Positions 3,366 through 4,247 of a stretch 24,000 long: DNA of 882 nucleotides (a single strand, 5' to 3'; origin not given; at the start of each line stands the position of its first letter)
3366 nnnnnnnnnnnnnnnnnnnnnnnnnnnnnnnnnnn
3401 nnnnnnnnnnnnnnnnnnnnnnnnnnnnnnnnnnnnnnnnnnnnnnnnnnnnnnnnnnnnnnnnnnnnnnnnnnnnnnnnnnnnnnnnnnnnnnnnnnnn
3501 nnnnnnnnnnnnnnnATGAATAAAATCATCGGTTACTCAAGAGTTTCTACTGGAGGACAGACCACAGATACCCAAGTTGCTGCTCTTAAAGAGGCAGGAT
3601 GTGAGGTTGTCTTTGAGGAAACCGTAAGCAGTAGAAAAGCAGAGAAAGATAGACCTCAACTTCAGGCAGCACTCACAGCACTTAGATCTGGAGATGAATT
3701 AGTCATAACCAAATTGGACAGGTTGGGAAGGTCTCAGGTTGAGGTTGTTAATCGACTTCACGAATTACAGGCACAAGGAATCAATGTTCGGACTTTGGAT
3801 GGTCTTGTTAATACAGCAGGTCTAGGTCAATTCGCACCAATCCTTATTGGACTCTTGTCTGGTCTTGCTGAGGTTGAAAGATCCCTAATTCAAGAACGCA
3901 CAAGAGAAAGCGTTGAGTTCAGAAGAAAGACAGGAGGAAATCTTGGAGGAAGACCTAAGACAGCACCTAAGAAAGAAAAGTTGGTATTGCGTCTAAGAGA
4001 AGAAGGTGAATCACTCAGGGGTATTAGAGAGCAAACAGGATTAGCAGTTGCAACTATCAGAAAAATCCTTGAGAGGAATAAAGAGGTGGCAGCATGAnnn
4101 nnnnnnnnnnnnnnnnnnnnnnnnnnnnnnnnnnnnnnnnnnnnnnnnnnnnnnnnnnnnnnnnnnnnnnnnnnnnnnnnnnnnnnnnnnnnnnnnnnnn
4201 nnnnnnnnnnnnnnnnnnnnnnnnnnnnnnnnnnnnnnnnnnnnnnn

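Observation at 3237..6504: Compact ~3.3 kb accessory cassette at the 3' end of tRNA-Ser(CGA): small serine recombinase plus seven orphan micro-ORFs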

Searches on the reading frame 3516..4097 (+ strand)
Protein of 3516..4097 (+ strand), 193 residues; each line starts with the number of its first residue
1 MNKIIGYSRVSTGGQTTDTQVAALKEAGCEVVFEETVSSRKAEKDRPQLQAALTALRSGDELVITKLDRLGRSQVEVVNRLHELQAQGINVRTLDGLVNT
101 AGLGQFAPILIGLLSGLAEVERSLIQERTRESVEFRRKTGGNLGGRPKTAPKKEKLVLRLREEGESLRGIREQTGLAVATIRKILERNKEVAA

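Call 7: search_protein_families(library=pfam, proteins=[window:3516-4097:+], max_evalue=1)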
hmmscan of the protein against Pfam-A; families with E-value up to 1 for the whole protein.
window:3516-4097:+ (193 aa): 3 families
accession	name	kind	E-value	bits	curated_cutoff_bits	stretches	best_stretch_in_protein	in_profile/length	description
PF00239.26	Resolvase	-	3.4e-33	115.2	23.3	1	4-141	1-144/145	Resolvase, N terminal domain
PF02796.21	HTH_7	-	0.00033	21.2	23.8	1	145-186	1-43/45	Helix-turn-helix domain of resolvase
PF13384.12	HTH_23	-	0.064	13.5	24.6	1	156-187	9-40/50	Homeodomain-like domain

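Call 9: search_protein_families(library=phrogs, proteins=[window:3516-4097:+], max_evalue=0.1)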
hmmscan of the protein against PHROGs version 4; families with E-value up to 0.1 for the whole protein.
window:3516-4097:+ (193 aa): 9 families
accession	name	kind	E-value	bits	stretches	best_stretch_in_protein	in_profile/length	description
phrog_125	-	DNA, RNA and nucleotide metabolism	3e-50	172.1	1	1-190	19-205/254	DNA invertase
phrog_95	-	integration and excision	8.6e-19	68.5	1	1-147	87-244/651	integrase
phrog_8275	-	DNA, RNA and nucleotide metabolism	1.7e-13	51.2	1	4-53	2-49/51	DNA invertase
phrog_9366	-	integration and excision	0.00013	23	1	152-189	69-106/109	transposase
phrog_3855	-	DNA, RNA and nucleotide metabolism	0.0044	18.4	1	145-189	60-104/115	HTH DNA binding protein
phrog_1303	-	DNA, RNA and nucleotide metabolism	0.037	14.7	0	144-189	19-64/184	DNA binding protein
phrog_6620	-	integration and excision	0.037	14.6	1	2-90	56-151/201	transposase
phrog_1482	-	head and packaging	0.055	14.1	0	151-192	17-59/147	terminase small subunit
phrog_37956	-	unknown function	0.074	14.1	0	18-39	16-37/47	-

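Call 11: find_related_loci(query=window:3516-4097:+, collection=genome_contigs, flank=8000)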
Query window:3516-4097:+ (193 aa) in genome_contigs; peptide patterns used: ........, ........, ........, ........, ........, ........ (x = any residue, [..] = any of these).
377 stretches matched a pattern; 6 encode a relative of the query (tblastn E <= 1e-3); 6 distinct loci.
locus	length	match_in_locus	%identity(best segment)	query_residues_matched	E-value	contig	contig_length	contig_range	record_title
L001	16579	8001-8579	92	1-193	3e-114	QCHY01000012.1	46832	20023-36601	Prochlorococcus sp. AG-402-I20 Ga0115729_112, whole genome shotgun sequence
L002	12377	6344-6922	90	1-193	6e-113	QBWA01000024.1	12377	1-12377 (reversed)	Prochlorococcus sp. AG-315-B03 Ga0171748_124, whole genome shotgun sequence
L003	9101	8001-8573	70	1-191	8e-86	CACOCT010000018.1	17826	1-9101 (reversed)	MAG: uncultured Prochlorococcus sp. isolate AH-287-O17 genome assembly, contig: AH-287-O17_NODE_18, whole genome shotgun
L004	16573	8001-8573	68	1-191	3e-84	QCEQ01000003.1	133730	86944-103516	Prochlorococcus sp. AG-355-P16 Ga0115787_103, whole genome shotgun sequence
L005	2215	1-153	96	143-193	3e-26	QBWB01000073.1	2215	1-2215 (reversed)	Prochlorococcus sp. AG-315-C08 Ga0171749_173, whole genome shotgun sequence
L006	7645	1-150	100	143-192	6e-26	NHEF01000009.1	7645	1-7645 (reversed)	MAG: Gammaproteobacteria bacterium TMED78 36754, whole genome shotgun sequence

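Call 18: find_encoding_contigs(protein=window:3516-4097:+, flank=10000, max_places=10)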
Protein window:3516-4097:+ (193 aa): 2 contigs read that carry it; 2 places shown.
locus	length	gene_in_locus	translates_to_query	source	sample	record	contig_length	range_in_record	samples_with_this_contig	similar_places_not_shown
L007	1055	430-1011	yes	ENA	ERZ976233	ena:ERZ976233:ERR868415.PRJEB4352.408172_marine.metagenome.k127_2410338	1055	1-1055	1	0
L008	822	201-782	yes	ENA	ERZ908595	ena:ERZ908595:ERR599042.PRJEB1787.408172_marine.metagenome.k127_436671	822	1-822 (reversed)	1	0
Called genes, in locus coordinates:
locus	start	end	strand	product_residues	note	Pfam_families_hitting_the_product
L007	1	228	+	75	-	?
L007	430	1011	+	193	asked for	PF00239:Resolvase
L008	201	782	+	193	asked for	PF00239:Resolvase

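Call 29: find_homologous_proteins(query=window:3516-4097:+, max_evalue=1e-20)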
Query window:3516-4097:+ (193 aa): 2388 proteins with E <= 1e-20 among 3506 candidates; the best 120 are listed.
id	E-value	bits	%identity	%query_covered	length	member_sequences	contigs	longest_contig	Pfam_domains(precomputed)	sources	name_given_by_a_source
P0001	7.6e-112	389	99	100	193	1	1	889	PF00239.27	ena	-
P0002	1.1e-111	388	99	100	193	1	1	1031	PF00239.27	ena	-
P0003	1.5e-111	388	98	100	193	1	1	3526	PF00239.27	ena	-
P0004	2.1e-110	384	98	100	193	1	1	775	PF00239.27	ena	-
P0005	2.7e-110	384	98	100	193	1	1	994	PF00239.27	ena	-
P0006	3.5e-110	384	97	100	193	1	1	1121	PF00239.27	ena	-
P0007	1.1e-109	382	98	100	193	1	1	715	PF00239.27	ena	-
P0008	3.1e-109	381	98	100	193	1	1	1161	PF00239.27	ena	-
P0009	1.2e-108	379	96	100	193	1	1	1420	PF00239.27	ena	-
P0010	1.2e-108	379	97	100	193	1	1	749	PF00239.27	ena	-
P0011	3.2e-108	377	97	98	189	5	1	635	PF00239.27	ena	-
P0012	3.2e-108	377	96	100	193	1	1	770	PF00239.27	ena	-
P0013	5.1e-108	377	96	99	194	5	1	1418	PF00239.27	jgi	-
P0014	1.8e-107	375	96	100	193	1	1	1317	PF00239.27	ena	-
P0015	1.0e-106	372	95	99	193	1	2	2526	PF00239.27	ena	-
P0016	7.8e-106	369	94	99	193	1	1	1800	PF00239.27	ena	-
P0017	1.1e-105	369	95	99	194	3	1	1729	PF00239.27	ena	-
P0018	2.1e-105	368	94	100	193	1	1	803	PF00239.27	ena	-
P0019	2.3e-104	365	94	100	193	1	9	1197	PF00239.27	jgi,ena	-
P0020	3.0e-104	364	93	100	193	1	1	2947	PF00239.27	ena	-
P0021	3.8e-104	364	92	100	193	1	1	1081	PF00239.27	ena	-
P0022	4.5e-104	364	94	100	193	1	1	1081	PF00239.27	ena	-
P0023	5.4e-104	363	91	100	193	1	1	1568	PF00239.27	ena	-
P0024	7.2e-104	363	92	100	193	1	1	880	PF00239.27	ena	-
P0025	7.8e-104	363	92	100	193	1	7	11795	PF00239.27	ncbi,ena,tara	tara:strand:- start:6638 stop:7219 length:582 start_codon:yes stop_codon:yes gene_type:complete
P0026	8.4e-104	363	93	100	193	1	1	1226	PF00239.27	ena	-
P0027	9.6e-104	363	93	100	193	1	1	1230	PF00239.27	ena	-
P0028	1.1e-103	362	93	100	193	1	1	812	PF00239.27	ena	-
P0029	1.2e-103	362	91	100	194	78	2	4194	PF00239.27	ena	-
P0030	1.3e-103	362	93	100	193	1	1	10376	PF00239.27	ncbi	-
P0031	1.5e-103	362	93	100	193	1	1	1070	PF00239.27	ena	-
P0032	1.9e-103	362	93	100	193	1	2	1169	PF00239.27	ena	-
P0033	2.8e-103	361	92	99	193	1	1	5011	PF00239.27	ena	-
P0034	6.9e-103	360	93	100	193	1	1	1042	PF00239.27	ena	-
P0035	7.0e-103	360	90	100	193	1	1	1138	PF00239.27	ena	-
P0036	7.3e-103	360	93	100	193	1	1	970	PF00239.27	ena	-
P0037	9.1e-103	359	93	100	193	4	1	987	PF00239.27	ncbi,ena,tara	tara:strand:- start:35 stop:616 length:582 start_codon:yes stop_codon:yes gene_type:complete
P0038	1.5e-102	359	92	100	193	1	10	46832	PF00239.27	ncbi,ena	-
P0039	1.5e-102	359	90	100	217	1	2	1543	PF00239.27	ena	-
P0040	1.9e-102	358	92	100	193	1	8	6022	PF00239.27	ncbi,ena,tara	tara:strand:- start:4834 stop:5415 length:582 start_codon:yes stop_codon:yes gene_type:complete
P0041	2.9e-102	358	91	100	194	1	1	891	PF00239.27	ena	-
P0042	3.2e-102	358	91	100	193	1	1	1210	PF00239.27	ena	-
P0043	3.7e-102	357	91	100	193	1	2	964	PF00239.27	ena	-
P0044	3.8e-102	357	91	100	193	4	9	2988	PF00239.27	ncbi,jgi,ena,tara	tara:strand:- start:92 stop:673 length:582 start_codon:yes stop_codon:yes gene_type:complete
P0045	4.8e-102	357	92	100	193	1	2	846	PF00239.27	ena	-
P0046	5.1e-102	357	93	100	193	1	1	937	PF00239.27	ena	-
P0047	7.0e-102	357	92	100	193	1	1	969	PF00239.27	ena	-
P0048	7.5e-102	356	91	100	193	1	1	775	PF00239.27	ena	-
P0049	7.6e-102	356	92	100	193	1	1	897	PF00239.27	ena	-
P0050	8.5e-102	356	92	100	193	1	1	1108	PF00239.27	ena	-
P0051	9.8e-102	356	91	100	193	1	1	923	PF00239.27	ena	-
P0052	1.3e-101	356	91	100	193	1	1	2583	PF00239.27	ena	-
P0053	1.4e-101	356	92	100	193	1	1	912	PF00239.27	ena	-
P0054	1.6e-101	355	90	99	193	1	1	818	PF00239.27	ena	-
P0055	1.7e-101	355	92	98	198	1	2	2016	PF00239.27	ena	-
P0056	2.0e-101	355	91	100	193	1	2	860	PF00239.27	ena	-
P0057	2.1e-101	355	92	99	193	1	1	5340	PF00239.27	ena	-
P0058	2.2e-101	355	91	100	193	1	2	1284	PF00239.27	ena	-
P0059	2.3e-101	355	92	100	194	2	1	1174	PF00239.27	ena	-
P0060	2.4e-101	355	91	100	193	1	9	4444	PF00239.27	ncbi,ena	-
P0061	2.9e-101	355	92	100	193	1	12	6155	PF00239.27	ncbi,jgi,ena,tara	tara:strand:+ start:664 stop:1245 length:582 start_codon:yes stop_codon:yes gene_type:complete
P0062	3.0e-101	354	90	100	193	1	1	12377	PF00239.27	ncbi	-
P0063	3.1e-101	354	90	100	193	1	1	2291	PF00239.27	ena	-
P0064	3.4e-101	354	91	99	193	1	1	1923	PF00239.27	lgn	-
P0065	5.5e-101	354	91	100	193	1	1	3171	PF00239.27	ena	-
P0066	7.2e-101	353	91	100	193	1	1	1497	PF00239.27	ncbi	-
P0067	9.2e-101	353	91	100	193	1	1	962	PF00239.27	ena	-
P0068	1.7e-100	352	92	98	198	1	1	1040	PF00239.27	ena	-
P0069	2.0e-100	352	89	100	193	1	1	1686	PF00239.27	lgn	-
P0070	2.2e-100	352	91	100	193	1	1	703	PF00239.27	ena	-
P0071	2.8e-100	351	91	100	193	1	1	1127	PF00239.27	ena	-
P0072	3.3e-100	351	90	100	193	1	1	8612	PF00239.27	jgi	-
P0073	4.0e-100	351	91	100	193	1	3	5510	PF00239.27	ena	-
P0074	4.9e-100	351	89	100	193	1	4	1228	PF00239.27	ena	-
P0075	5.0e-100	351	91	100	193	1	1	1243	PF00239.27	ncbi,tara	tara:strand:- start:375 stop:956 length:582 start_codon:yes stop_codon:yes gene_type:complete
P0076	5.0e-100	351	92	98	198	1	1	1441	PF00239.27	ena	-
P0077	9.8e-100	350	89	100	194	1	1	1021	PF00239.27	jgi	-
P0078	1.2e-99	349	88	100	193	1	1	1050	PF00239.27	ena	-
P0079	1.7e-99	349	91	100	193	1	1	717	PF00239.27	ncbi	-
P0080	3.7e-99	348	89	100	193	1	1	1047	PF00239.27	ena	-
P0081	1.2e-98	346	89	100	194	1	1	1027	PF00239.27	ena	-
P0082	7.9e-98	343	86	99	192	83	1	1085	PF00239.27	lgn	-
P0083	8.6e-98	343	87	100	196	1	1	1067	PF00239.27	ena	-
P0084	3.5e-97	341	88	100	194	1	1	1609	PF00239.27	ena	-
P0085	1.7e-96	339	88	97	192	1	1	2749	PF00239.27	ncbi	-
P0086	3.8e-96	338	90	96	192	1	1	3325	PF00239.27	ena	-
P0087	2.9e-95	335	87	97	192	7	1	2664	PF00239.27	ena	-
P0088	8.1e-95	334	87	97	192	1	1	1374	PF00239.27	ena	-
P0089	6.7e-94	331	82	99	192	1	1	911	PF00239.27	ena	-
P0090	8.0e-94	330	85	99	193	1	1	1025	PF00239.27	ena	-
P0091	8.0e-91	321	82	100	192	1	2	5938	PF00239.27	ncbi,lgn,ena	-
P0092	9.3e-90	317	83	96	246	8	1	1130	PF00239.27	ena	-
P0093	4.0e-89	315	85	96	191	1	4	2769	PF00239.27,PF02796.22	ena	-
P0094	4.4e-89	315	82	96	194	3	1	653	PF00239.27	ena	-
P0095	5.0e-89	315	89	90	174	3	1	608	PF00239.27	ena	-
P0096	5.2e-89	315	85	96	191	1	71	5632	PF00239.27,PF02796.22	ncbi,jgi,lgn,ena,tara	tara:strand:+ start:61 stop:636 length:576 start_codon:yes stop_codon:yes gene_type:complete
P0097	1.3e-88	313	78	99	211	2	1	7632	PF00239.27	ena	-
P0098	1.5e-88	313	84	96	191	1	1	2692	PF00239.27,PF02796.22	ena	-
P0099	3.1e-88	312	84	96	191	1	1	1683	PF00239.27,PF02796.22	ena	-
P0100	5.5e-87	308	88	89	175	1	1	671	PF00239.27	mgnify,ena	mgnify:FL=1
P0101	3.6e-86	305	79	96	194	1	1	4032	PF00239.27,PF02796.22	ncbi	-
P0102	8.1e-86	304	77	100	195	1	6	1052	PF00239.27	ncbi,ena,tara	tara:strand:+ start:176 stop:763 length:588 start_codon:yes stop_codon:yes gene_type:complete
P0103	1.2e-85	304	78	100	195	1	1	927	PF00239.27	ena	-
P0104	1.7e-85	303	77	100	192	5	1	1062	PF00239.27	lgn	-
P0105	8.0e-85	301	76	100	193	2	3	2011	PF00239.27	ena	-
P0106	9.3e-85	301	77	100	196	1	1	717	PF00239.27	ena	-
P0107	2.3e-84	300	75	100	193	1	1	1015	PF00239.27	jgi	-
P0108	2.7e-84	299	76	100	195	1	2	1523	PF00239.27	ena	-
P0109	3.4e-84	299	75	100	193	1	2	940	PF00239.27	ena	-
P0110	4.0e-84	299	75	100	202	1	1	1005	PF00239.27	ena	-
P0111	4.2e-84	299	92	81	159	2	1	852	PF00239.27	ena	-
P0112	5.6e-84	298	76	99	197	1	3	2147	PF00239.27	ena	-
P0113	5.6e-84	298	75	100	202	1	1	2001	PF00239.27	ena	-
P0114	1.2e-83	297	80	96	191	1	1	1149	PF00239.27,PF02796.22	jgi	-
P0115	2.4e-83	296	76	100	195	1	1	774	PF00239.27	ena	-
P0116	3.7e-83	296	74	100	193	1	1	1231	PF00239.27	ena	-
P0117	4.7e-83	295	75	98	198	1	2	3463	PF00239.27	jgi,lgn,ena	-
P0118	6.1e-83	295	75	100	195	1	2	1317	PF00239.27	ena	-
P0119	6.8e-83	295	75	98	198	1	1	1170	PF00239.27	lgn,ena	-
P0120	7.0e-83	295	74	100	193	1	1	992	PF00239.27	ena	-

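Call 30: find_encoding_contigs(protein=P0025, flank=10000, max_places=6)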
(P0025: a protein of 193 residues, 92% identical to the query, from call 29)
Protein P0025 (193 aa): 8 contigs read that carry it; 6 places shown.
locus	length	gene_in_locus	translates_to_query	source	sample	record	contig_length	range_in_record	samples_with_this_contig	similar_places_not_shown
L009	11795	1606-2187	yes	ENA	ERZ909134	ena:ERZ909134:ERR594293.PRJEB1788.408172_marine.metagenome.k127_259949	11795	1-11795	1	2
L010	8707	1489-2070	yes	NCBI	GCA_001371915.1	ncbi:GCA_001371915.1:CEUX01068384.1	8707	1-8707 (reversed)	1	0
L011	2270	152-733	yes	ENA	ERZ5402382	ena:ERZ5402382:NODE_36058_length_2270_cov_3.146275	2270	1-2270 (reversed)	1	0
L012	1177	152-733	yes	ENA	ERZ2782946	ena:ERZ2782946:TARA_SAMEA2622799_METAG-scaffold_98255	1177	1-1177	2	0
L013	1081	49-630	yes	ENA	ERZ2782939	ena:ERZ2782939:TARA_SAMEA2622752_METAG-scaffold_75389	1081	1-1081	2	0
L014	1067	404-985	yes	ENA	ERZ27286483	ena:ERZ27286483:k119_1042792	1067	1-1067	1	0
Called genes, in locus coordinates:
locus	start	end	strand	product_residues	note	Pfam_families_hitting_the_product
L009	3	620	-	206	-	?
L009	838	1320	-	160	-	-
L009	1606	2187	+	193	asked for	PF00239:Resolvase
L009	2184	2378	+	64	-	-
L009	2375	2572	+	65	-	-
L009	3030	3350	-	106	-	-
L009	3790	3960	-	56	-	-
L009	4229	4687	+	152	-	-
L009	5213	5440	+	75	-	PF05930:Phage_AlpA (weak)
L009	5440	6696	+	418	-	PF00589:Phage_integrase (weak)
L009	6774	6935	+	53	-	-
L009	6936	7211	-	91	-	PF07864:DUF1651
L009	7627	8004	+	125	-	-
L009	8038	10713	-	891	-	PF13086:AAA_11, PF13245:AAA_19 (faint), PF13604:AAA_30 (weak), PF13086:AAA_11 (weak), PF13087:AAA_12, PF18741:MTES_1575, PF08373:RAP (weak)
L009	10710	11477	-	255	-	-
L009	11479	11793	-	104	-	?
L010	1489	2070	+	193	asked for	PF00239:Resolvase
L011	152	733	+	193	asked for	PF00239:Resolvase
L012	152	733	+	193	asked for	PF00239:Resolvase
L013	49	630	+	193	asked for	PF00239:Resolvase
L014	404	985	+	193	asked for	PF00239:Resolvase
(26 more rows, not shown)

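Call 31: find_encoding_contigs(protein=P0030, flank=10000, max_places=4)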
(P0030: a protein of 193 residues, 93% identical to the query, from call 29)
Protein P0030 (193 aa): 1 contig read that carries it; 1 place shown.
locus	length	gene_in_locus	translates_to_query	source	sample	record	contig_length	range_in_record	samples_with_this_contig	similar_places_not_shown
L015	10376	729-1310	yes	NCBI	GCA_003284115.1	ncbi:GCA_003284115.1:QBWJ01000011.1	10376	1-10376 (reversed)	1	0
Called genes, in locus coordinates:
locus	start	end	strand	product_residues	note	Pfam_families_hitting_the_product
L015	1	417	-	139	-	?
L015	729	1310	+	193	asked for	PF00239:Resolvase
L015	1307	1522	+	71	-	-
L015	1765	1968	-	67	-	-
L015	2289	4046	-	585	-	PF00890:FAD_binding_2, PF01266:DAO (weak), PF03486:HI0933_like (faint), PF07992:Pyr_redox_2 (faint), PF02910:Succ_DH_flav_C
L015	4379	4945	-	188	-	-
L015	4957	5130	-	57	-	-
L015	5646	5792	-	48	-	-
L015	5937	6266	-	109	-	-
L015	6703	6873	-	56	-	PF13946:DUF4214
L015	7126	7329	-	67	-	-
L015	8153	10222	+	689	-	PF00515:TPR_1, PF13414:TPR_11, PF13432:TPR_16, PF13424:TPR_12, PF13414:TPR_11, PF00515:TPR_1, PF07719:TPR_2, PF13414:TPR_11, +60 more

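Call 32: find_encoding_contigs(protein=P0003, flank=10000, max_places=4)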
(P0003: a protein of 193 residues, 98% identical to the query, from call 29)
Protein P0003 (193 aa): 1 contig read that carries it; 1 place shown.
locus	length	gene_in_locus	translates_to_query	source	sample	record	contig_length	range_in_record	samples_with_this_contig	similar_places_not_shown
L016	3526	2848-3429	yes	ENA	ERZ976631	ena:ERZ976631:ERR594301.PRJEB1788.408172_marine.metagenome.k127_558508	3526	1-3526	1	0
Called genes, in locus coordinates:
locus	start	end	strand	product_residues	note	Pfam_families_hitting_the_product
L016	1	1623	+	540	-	?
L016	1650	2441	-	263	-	PF13432:TPR_16 (weak), PF13181:TPR_8 (faint), PF13371:TPR_9 (faint), PF13414:TPR_11, PF00515:TPR_1 (weak), PF07719:TPR_2 (weak)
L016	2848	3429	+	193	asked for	PF00239:Resolvase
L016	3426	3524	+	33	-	?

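Call 38: find_related_loci(query=window:3516-4097:+, collection=viral_contigs, flank=10000)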
Query window:3516-4097:+ (193 aa) in viral_contigs; peptide patterns used: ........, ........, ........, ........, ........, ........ (x = any residue, [..] = any of these).
62 stretches matched a pattern, but none encodes a relative of the query by tblastn (E <= 1e-3).

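Call 46: find_encoding_contigs(protein=P0072, flank=10000, max_places=3)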
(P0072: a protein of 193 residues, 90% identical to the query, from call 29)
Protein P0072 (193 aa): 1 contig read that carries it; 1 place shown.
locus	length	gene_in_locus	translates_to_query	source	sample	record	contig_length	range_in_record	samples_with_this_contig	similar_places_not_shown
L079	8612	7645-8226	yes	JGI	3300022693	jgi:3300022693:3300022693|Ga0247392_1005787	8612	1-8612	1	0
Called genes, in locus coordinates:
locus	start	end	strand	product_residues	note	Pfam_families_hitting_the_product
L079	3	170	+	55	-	?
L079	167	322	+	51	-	-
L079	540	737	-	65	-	-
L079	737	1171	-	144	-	-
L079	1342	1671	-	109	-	-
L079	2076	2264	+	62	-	-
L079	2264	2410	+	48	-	-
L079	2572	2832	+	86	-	-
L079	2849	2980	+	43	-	-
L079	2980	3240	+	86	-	-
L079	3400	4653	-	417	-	PF00589:Phage_integrase (weak)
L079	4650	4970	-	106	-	PF05930:Phage_AlpA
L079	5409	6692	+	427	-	PF00515:TPR_1 (faint), PF07719:TPR_2 (faint), PF13181:TPR_8 (faint), PF13371:TPR_9 (faint), PF13414:TPR_11 (faint), PF13432:TPR_16 (faint)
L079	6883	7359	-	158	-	-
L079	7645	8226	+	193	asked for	PF00239:Resolvase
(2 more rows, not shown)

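Call 47: find_encoding_contigs(protein=P0061, flank=10000, max_places=8)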
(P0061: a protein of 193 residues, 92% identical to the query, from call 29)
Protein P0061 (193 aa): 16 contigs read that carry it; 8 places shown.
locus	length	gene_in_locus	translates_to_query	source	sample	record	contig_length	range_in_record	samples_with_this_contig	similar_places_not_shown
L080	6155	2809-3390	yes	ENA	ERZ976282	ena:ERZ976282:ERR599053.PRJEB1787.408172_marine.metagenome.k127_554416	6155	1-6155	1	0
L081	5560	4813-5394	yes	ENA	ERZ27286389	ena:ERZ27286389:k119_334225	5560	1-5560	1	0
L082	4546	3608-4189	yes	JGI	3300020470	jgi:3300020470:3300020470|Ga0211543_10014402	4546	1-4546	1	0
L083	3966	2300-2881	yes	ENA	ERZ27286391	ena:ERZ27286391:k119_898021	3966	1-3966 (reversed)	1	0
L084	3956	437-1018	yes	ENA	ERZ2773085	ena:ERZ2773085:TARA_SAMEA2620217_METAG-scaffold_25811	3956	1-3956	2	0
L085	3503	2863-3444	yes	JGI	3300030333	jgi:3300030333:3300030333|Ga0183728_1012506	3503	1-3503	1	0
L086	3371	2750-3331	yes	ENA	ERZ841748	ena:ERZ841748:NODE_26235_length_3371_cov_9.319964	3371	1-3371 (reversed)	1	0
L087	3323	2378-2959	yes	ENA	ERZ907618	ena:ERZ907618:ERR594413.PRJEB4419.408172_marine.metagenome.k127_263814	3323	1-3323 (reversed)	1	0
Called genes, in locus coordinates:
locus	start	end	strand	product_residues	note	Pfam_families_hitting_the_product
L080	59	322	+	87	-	-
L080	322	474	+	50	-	-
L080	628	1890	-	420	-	PF22022:Phage_int_M (faint)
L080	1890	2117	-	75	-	-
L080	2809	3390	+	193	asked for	PF00239:Resolvase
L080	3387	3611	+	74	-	-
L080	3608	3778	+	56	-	-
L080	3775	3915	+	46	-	-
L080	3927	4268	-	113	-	-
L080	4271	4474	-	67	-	-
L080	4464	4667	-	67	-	-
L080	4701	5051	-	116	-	-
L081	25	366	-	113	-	-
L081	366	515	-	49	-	-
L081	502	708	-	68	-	-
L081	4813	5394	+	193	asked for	PF00239:Resolvase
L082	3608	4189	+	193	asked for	PF00239:Resolvase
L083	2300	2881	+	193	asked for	PF00239:Resolvase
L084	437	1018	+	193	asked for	PF00239:Resolvase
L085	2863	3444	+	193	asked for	PF00239:Resolvase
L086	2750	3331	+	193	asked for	PF00239:Resolvase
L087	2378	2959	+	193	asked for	PF00239:Resolvase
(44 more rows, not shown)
